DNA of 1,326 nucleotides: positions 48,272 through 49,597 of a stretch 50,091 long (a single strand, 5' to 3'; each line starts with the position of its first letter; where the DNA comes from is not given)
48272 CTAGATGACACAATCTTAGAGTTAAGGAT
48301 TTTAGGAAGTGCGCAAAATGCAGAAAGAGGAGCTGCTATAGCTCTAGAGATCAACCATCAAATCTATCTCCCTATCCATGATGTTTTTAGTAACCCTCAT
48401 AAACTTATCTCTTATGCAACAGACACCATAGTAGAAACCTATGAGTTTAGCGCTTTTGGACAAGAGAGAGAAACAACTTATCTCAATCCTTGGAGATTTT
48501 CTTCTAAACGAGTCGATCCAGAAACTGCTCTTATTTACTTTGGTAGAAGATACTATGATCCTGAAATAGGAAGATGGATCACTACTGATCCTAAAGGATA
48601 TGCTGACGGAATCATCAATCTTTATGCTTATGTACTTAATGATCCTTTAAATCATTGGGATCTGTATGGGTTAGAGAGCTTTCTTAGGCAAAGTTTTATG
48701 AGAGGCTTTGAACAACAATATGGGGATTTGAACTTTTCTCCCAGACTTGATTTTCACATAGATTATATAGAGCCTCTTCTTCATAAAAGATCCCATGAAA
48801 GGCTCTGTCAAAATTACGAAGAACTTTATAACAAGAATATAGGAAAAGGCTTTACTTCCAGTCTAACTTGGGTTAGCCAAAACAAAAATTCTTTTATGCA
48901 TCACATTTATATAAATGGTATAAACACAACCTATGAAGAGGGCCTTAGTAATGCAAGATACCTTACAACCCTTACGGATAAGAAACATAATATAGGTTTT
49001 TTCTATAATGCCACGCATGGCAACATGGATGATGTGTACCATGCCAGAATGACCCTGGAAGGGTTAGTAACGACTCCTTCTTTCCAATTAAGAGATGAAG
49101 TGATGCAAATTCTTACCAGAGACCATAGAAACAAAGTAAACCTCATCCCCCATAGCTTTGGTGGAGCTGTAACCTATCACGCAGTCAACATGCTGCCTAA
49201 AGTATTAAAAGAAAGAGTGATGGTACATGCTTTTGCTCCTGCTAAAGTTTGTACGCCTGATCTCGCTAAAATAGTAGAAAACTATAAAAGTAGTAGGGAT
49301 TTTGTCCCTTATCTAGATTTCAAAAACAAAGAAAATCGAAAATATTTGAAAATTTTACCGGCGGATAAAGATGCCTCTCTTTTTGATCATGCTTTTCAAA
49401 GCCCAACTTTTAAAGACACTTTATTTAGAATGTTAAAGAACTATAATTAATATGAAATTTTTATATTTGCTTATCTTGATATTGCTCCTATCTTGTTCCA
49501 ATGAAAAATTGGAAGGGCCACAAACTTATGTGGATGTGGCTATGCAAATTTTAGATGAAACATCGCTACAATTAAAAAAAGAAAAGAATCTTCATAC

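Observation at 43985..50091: Sec-signal Rhs/YD polymorphic-toxin locus in a chlamydia-like backbone with no T6SS or Tc context in view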

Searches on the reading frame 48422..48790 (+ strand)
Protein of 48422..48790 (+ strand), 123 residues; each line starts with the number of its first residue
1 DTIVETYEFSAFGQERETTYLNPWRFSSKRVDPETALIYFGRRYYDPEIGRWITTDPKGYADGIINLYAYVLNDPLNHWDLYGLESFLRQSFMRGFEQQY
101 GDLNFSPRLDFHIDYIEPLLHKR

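Call 74: search_solved_structures(query=window:48422-48790:+, max_evalue=0.001, show_alignments=4)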
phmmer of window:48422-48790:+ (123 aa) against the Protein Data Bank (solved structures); distinct sequences matched with E-value up to 0.001: 25.
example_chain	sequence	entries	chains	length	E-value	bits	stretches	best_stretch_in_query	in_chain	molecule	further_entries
6sup_A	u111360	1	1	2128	2.5e-10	43.7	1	16-87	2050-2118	TcdB2,TccC3,Cell division control protein 42 homolog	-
6h6e_F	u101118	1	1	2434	2.8e-10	43.6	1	16-86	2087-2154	TcdB2,TccC3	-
6suq_A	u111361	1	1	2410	2.8e-10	43.6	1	16-95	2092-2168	TcdB2,TccC3,Genome polyprotein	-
6suf_F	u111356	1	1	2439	2.8e-10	43.5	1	16-86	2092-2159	TcdB2,TccC3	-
9c4k_Q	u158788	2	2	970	6.1e-10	42.5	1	17-84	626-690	Toxin subunit YenC2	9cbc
9pt5_A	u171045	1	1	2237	6.3e-10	42.4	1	8-84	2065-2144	Teneurin-like protein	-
4igl_B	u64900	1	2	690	8.4e-10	42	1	17-80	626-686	YenC2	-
6l7i_G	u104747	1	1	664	9.5e-10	41.8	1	15-83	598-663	TccC2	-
9ifo_A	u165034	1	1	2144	1.3e-09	41.4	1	8-83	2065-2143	Teneurin-Like Protein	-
6h6f_F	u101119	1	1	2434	3.2e-09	40.1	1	16-86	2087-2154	TcdB2,TccC3,TccC3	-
6sue_F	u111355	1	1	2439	3.2e-09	40.1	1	16-86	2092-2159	TcdB2,TccC3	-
6h6g_A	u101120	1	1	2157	3.2e-09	40.1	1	16-82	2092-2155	TcdB2,TccC3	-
4o9x_A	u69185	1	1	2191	3.3e-09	40.1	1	16-82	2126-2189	TcdB2, TccC3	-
5kis_B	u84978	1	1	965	1.1e-08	38.4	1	24-78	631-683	RHS2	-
8h8b_A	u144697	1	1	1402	1.5e-07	34.7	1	10-76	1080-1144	Putative Rhs-family protein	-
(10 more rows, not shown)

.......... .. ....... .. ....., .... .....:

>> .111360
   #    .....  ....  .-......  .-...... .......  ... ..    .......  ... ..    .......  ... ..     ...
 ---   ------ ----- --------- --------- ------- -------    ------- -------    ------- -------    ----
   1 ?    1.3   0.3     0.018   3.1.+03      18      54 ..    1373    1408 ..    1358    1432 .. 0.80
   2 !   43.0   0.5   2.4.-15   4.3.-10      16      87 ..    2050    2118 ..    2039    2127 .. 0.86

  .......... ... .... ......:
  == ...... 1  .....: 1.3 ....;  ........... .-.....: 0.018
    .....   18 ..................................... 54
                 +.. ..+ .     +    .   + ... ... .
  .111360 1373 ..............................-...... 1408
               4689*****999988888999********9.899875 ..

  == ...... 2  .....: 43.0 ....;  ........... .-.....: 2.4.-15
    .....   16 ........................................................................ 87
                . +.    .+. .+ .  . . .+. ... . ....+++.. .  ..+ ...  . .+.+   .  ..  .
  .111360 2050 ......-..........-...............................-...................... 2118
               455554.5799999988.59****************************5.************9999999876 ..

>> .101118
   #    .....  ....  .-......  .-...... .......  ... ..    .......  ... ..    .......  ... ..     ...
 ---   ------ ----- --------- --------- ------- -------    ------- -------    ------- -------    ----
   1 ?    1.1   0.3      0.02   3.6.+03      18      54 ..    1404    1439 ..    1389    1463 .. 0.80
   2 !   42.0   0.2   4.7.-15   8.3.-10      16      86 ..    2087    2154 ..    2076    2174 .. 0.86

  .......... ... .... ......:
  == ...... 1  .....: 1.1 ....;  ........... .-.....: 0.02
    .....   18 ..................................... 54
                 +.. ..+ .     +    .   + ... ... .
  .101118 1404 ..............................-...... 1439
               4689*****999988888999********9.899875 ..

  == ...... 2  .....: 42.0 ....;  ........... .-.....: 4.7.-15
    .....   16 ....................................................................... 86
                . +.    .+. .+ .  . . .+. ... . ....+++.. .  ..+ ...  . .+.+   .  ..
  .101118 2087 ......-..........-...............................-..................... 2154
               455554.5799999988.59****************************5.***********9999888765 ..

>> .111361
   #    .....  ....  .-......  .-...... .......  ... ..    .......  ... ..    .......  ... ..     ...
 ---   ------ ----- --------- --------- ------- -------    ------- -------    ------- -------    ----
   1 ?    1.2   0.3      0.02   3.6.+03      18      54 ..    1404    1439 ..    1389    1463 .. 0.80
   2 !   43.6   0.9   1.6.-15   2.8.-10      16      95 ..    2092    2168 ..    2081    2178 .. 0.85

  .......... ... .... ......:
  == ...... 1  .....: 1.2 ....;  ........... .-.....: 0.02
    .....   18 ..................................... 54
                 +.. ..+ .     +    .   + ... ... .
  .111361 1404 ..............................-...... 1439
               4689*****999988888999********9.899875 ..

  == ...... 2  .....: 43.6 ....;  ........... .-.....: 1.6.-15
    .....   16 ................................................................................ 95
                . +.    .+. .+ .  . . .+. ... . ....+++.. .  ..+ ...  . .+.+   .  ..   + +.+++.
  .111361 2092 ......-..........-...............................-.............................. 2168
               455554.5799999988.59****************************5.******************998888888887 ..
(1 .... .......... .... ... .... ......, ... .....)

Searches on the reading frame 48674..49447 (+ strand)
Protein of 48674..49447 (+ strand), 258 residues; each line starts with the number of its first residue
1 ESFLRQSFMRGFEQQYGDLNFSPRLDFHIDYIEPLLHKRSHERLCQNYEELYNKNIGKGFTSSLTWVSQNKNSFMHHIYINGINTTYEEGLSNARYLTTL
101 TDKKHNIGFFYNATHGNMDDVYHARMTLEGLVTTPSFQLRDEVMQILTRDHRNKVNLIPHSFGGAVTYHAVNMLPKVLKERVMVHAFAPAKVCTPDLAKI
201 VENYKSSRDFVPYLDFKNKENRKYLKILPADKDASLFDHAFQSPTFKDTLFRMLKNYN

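Call 6: search_protein_families(library=pfam, proteins=[window:48674-49447:+], max_evalue=0.1)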
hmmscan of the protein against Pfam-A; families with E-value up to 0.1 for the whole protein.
window:48674-49447:+ (258 aa): 3 families
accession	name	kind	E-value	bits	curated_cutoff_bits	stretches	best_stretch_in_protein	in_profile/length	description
PF01764.32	Lipase_3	-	0.0001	22.7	22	1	121-213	31-134/140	Lipase (class 3)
PF05990.18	DUF900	-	0.0027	17.6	20.5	1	78-198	23-138/232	Alpha/beta hydrolase of unknown function (DUF900)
PF05057.20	DUF676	-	0.011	15.7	20.3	1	138-179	61-104/217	Putative serine esterase (DUF676)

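Call 7: search_protein_families(library=ncbifam, proteins=[window:48674-49447:+], max_evalue=0.1)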
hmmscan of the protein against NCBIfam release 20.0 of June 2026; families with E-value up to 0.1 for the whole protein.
window:48674-49447:+ (258 aa): 1 family
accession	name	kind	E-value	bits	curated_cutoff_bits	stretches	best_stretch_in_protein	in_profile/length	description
NF011457.0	PRK14875.1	equivalog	0.037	13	307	1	138-176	183-221/372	acetoin dehydrogenase dihydrolipoyllysine-residue acetyltransferase subunit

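Call 22: search_protein_families(library=pfam, alignment_id=A1, max_evalue=0.01)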
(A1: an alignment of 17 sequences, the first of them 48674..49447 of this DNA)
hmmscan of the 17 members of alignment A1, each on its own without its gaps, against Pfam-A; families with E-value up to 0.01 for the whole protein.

A. member 1, window:48674-49447:+ (258 aa): 2 families
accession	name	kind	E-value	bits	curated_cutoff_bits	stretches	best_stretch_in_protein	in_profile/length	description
PF01764.32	Lipase_3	-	0.0001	22.7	22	1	121-213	31-134/140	Lipase (class 3)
PF05990.18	DUF900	-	0.0027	17.6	20.5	1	78-198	23-138/232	Alpha/beta hydrolase of unknown function (DUF900)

B. families by the number of members that match (of 17 scanned): 3 families
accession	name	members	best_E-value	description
PF05095.17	DUF687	3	5.3e-16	Protein of unknown function (DUF687)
PF01764.32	Lipase_3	2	0.0001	Lipase (class 3)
PF05990.18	DUF900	1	0.0027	Alpha/beta hydrolase of unknown function (DUF900)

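Call 23: search_solved_structures(query=A1, max_evalue=1, show_alignments=2)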
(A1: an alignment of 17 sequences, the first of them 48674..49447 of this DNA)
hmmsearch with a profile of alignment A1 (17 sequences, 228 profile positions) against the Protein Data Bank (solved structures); distinct sequences matched with E-value up to 1: 44.
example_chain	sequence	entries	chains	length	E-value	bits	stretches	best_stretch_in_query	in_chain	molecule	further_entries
6a0w_A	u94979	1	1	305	0.0012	21.4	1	63-163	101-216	Lipase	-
7y9n_A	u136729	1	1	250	0.0019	20.8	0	65-110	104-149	Spike protein S2',5HB-H2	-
5xk2_A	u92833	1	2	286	0.0026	20.3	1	95-165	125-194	Diacylglycerol lipase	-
1lgy_A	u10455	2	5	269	0.0042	19.7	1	62-164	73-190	TRIACYLGLYCEROL LIPASE | LIPASE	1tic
5ch8_A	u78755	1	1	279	0.0065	19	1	29-163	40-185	Mono- and diacylglycerol lipase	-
1tia_A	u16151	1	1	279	0.0068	19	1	29-163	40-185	LIPASE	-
2v5v_A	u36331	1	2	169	0.017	17.7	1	44-120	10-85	FLAVODOXIN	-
1dx9_A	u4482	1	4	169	0.044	16.3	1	44-120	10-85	Flavodoxin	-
3d2c_A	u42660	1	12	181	0.067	15.7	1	69-153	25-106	Lipase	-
1y7h_A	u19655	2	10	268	0.074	15.6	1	95-153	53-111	salicylic acid-binding protein 2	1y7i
3qmm_A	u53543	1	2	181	0.076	15.5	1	69-153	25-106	Lipase estA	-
1xkl_A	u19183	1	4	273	0.077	15.5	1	95-153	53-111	salicylic acid-binding protein 2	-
2qxt_A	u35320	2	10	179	0.077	15.5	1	69-152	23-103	Lipase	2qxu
5ct4_A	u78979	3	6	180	0.077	15.5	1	69-152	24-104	Esterase | Wild-type Bacillus subtilis lipase A with 10% [BMIM][Cl] chain A | Lipase EstA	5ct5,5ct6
1i6w_A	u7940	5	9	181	0.078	15.5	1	69-152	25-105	LIPASE A | lipase | Esterase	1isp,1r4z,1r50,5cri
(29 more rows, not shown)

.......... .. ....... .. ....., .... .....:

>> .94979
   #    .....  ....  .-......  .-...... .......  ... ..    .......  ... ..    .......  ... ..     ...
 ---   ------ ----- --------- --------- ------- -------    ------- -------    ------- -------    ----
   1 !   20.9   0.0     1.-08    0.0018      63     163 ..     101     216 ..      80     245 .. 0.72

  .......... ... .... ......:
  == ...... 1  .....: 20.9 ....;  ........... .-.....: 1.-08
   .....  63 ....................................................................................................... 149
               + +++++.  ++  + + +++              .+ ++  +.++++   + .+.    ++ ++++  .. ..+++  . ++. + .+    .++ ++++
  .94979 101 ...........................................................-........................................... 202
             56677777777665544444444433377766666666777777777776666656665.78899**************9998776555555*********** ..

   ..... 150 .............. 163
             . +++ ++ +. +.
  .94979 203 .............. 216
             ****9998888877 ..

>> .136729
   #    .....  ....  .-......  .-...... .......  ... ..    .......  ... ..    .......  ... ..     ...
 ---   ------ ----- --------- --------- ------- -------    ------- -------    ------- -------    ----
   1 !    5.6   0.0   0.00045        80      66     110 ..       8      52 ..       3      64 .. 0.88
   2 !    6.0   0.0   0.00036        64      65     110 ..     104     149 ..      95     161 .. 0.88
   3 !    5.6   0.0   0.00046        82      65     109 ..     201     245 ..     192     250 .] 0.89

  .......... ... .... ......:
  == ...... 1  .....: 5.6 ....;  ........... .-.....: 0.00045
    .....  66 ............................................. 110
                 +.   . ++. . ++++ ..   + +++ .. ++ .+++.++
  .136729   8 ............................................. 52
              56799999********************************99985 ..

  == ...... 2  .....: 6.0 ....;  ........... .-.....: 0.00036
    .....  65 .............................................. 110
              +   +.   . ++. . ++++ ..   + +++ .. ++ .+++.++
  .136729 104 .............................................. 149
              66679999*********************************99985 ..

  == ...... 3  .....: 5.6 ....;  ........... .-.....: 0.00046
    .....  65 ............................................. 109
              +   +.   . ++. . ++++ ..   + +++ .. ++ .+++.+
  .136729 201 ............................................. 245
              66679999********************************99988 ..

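Call 30: predict_structure(alignment_id=A1)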
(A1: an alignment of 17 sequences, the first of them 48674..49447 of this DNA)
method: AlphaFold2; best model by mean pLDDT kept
length: 258 residues; sequences in the alignment: 17
mean_pLDDT: 81.2   pTM: 0.77
mean pLDDT of the five models: 81.2, 80.9, 80.6, 80.2, 76.5
residues with pLDDT >= 90: 146; 70-90: 49; 50-70: 8; < 50: 55
segments of 3 or more residues with pLDDT < 50: 1-5, 8-13, 15-44, 46-59
pLDDT, mean of each block of 10 residues (from residue 1): 47 46 37 41 47 43 85 95 90 93 91 80 86 90 97 98 97 97 98 98 98 91 97 95 95 84
secondary structure, 60 per line:
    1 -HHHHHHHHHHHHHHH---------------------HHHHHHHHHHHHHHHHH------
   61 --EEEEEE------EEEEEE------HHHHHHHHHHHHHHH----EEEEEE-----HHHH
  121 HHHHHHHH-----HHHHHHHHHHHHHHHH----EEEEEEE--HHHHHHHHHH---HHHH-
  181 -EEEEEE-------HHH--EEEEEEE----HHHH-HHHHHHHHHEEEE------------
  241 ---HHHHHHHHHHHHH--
elements in order: H2-16 H38-54 E63-68 E75-80 H87-101 E106-111 H117-128 H134-149 E154-160 H163-172 H176-179 E182-187 E200-206 H211-214 H216-224 E225-228 H244-256

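Call 36: fold_search(model_id=the predicted structure, library=pdb)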
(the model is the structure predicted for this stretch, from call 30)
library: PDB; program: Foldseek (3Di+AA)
matches with E <= 10: 1398; with E <= 0.001: 134
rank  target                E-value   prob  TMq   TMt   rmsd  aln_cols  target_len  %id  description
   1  7x2p_B                2.3e-05  1.00  0.41  0.48   7.0       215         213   11  Legionella pneumophila effector RavL (released 2023-03-01)
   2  6nkc_A                2.8e-05  1.00  0.41  0.57   5.6       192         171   14  Crystal Structure of the Lipase Lip_vut1 from Goat Rumen metagenome. (released 2020-01-22)
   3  7r1k                  2.8e-05  1.00  0.33  0.45   4.9       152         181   18  Phosphorylated Bacillus pumilus Lipase A (released 2022-05-25)
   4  1vkh_B                3.2e-05  1.00  0.48  0.49   5.6       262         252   10  CRYSTAL STRUCTURE OF A PUTATIVE SERINE HYDROLASE (YDR428C) FROM SACCHAROMYCES CEREVISIAE AT 1.85 A RESOLUTION (released 2004-06-08)
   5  9nix                  3.4e-05  1.00  0.49  0.57   6.1       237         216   11  FphI, Staphylococcus aureus fluorophosphonate-binding serine hydrolases I, in complex with Carbamoyl Fluoride compound 2 (released 2026-04-01)
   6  9niz                  3.6e-05  1.00  0.47  0.54   6.3       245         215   12  FphI, Staphylococcus aureus fluorophosphonate-binding serine hydrolases I, in complex with Carbamoyl Fluoride compound 1 (released 2026-04-01)
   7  4pse_B                4.1e-05  1.00  0.41  0.47   9.6       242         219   11  Trichoderma reesei cutinase in complex with a C11Y4 phosphonate inhibitor (released 2014-09-17)
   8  1i6w_B                5.2e-05  1.00  0.41  0.55   5.4       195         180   16  THE CRYSTAL STRUCTURE OF BACILLUS SUBTILIS LIPASE: A MINIMAL ALPHA/BETA HYDROLASE ENZYME (released 2001-05-23)
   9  3ef3                  6.2e-05  1.00  0.39  0.49   7.4       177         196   14  cut-1a; NCN-Pt-Pincer-Cutinase Hybrid (released 2009-07-28)
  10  3c6b                  6.2e-05  1.00  0.42  0.38   8.9       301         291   15  Reaction product of paraoxon and S-formylglutathione hydrolase W197I mutant (released 2008-08-12)
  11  3gbs                  7.9e-05  1.00  0.41  0.54   6.8       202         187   10  Crystal structure of Aspergillus oryzae cutinase (released 2009-10-06)
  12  6bje_B                8.4e-05  1.00  0.48  0.56   5.8       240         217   10  Crystal Structure of Lysophospholipase A2 Conjugated with Phenylmethylsulfonyl Fluoride (released 2018-11-14)
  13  4oyy_A                8.4e-05  1.00  0.41  0.53   6.9       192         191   14  Humicola insolens cutinase (released 2014-07-30)
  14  1xzd                  8.9e-05  1.00  0.39  0.49   7.5       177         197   14  FUSARIUM SOLANI CUTINASE MUTANT WITH SER 213 REPLACED BY CYS (released 1996-10-14)
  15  6nkc_B                8.9e-05  1.00  0.39  0.55   6.0       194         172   14  Crystal Structure of the Lipase Lip_vut1 from Goat Rumen metagenome. (released 2020-01-22)
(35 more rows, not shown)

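Call 50: search_protein_representatives(alignment_id=A1)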
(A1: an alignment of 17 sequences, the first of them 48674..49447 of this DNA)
Query: 17 sequences, 228 profile positions. Proteins with E-value up to 0.001 (for the whole library): 4867; up to 1e-10: 2863; up to 1e-30: 1211. The best 150 are listed.
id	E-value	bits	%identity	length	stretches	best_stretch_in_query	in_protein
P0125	8.8e-94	329.4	-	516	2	24-225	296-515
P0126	1.1e-67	244.1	-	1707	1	15-225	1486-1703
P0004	1.9e-67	243.3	-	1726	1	7-224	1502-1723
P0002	1.2e-66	240.7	-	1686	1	15-222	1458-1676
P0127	3.6e-66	239.1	-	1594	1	17-226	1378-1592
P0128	1.2e-65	237.4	-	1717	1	23-225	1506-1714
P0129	3.0e-65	236.1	-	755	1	14-223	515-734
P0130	9.7e-65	234.4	-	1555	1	11-226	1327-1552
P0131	3.2e-64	232.7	-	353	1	24-226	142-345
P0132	4.7e-64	232.2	-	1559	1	9-225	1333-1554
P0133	1.2e-63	230.8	-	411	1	17-226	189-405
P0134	2.6e-63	229.8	-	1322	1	23-225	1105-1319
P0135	3.0e-63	229.5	-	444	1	15-226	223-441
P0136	3.3e-63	229.4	-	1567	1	24-225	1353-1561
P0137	3.5e-63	229.3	-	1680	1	16-226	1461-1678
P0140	6.8e-63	228.4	-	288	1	9-223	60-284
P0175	1.0e-60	221.2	-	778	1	13-226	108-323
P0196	1.8e-59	217.2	-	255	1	24-221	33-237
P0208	4.2e-59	216.0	-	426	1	14-227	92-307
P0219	8.8e-59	214.9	-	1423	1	28-226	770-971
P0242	5.1e-58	212.4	-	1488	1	12-226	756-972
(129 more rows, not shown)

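Call 58: search_protein_families(library=pfam, proteins=[P0175, P0208, P0219, P0242, P0125, P0140, P0196, P0129], max_evalue=0.001)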
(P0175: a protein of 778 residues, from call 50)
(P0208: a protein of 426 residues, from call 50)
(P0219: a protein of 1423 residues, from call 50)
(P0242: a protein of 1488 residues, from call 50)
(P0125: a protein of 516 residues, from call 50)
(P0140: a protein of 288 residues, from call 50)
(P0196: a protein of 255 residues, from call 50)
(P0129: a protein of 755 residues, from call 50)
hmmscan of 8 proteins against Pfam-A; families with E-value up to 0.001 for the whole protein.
P0175 (778 aa): 2 families
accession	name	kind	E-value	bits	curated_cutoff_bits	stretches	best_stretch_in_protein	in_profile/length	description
PF00069.31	Pkinase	-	7.3e-21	75.2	31.7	1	519-763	46-255/263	Protein kinase domain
PF07714.23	PK_Tyr_Ser-Thr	-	2.6e-12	47.1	23.1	1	516-711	40-219/258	Protein tyrosine and serine/threonine kinase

P0208 (426 aa): 0 families

P0219 (1423 aa): 3 families
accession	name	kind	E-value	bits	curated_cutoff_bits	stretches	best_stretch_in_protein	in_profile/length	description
PF00069.31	Pkinase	-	1.8e-22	80.4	31.7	1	1128-1407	6-259/263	Protein kinase domain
PF05593.20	RHS_repeat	-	2.4e-19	69.7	22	1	486-516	1-32/38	RHS Repeat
PF07714.23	PK_Tyr_Ser-Thr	-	1.7e-10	41.1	23.1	1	1127-1338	5-205/258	Protein tyrosine and serine/threonine kinase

P0242 (1488 aa): 3 families
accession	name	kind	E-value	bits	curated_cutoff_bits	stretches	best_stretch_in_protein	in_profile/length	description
PF00069.31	Pkinase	-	4.6e-19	69.3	31.7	1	1186-1428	44-251/263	Protein kinase domain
PF07714.23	PK_Tyr_Ser-Thr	-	1e-15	58.2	23.1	1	1148-1386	7-236/258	Protein tyrosine and serine/threonine kinase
PF05593.20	RHS_repeat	-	5.5e-13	49.4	22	1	482-509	1-29/38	RHS Repeat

P0125 (516 aa): 0 families

P0140 (288 aa): 0 families

P0196 (255 aa): 0 families

P0129 (755 aa): 2 families
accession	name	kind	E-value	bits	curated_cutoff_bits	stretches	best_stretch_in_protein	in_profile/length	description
PF05593.20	RHS_repeat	-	3.3e-28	97.9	22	2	91-127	1-37/38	RHS Repeat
PF25023.1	TEN_YD-shell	-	0.00023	19.8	50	0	178-433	625-867/909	Teneurin YD-shell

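Call 70: search_protein_families(library=padloc, proteins=[window:48674-49447:+], max_evalue=0.01)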
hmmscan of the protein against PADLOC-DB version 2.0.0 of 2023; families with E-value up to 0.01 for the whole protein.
window:48674-49447:+ (258 aa): 0 families
